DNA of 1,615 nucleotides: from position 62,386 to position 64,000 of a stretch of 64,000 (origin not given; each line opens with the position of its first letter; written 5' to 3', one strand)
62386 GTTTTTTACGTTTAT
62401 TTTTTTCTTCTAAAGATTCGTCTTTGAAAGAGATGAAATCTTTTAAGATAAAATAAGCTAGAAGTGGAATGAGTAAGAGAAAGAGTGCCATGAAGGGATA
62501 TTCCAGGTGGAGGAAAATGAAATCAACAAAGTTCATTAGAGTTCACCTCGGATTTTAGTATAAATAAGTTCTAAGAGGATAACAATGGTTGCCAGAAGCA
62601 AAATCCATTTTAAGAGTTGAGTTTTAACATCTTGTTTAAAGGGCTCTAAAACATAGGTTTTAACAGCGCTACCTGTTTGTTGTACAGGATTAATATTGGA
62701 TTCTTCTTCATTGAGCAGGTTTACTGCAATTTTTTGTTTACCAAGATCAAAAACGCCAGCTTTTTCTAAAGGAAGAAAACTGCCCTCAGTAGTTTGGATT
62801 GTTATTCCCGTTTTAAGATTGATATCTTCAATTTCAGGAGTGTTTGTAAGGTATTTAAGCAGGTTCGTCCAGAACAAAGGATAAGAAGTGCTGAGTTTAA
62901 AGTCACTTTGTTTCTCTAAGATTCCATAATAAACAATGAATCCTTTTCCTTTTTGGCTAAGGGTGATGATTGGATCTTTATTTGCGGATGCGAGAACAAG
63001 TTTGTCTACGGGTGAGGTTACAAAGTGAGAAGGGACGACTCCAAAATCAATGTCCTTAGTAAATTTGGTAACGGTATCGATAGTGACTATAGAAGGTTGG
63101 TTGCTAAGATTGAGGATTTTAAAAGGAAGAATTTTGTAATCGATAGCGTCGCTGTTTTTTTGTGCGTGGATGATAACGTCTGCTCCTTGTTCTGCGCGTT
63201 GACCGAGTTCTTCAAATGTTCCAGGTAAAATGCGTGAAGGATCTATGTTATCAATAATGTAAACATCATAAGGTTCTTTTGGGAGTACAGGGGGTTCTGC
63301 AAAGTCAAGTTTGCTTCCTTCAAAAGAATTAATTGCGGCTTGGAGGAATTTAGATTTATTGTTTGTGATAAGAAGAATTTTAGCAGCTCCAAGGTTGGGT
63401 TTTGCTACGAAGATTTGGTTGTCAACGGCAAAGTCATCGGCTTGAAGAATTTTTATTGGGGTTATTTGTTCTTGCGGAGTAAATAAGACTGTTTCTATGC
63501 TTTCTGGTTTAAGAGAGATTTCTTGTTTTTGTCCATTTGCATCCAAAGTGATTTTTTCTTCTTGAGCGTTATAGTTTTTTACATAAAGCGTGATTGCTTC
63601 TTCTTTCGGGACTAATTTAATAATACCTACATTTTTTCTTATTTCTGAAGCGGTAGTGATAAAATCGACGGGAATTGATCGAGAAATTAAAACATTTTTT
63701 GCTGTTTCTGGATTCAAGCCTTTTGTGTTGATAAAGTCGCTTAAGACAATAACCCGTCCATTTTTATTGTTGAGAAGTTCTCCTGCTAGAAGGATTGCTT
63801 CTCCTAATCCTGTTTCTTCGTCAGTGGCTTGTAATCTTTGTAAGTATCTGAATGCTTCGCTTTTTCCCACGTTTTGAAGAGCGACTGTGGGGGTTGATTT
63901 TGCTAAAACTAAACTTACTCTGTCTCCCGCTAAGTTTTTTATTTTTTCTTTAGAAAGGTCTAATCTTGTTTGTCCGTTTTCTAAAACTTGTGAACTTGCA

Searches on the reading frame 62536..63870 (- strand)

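Call 21: search_protein_families(library=pfam, proteins=[window:62536-63870:-], max_evalue=0.001)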
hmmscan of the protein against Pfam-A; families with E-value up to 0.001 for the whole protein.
window:62536-63870:- (444 aa): 2 families
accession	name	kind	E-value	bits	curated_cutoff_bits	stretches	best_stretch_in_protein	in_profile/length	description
PF24157.1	DUF7408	-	1.1e-36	126.9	27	1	165-335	2-172/174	Domain of unknown function (DUF7408)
PF24156.1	DUF7407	-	4e-07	30.7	28.2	1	81-153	1-73/74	Domain of unknown function (DUF7407)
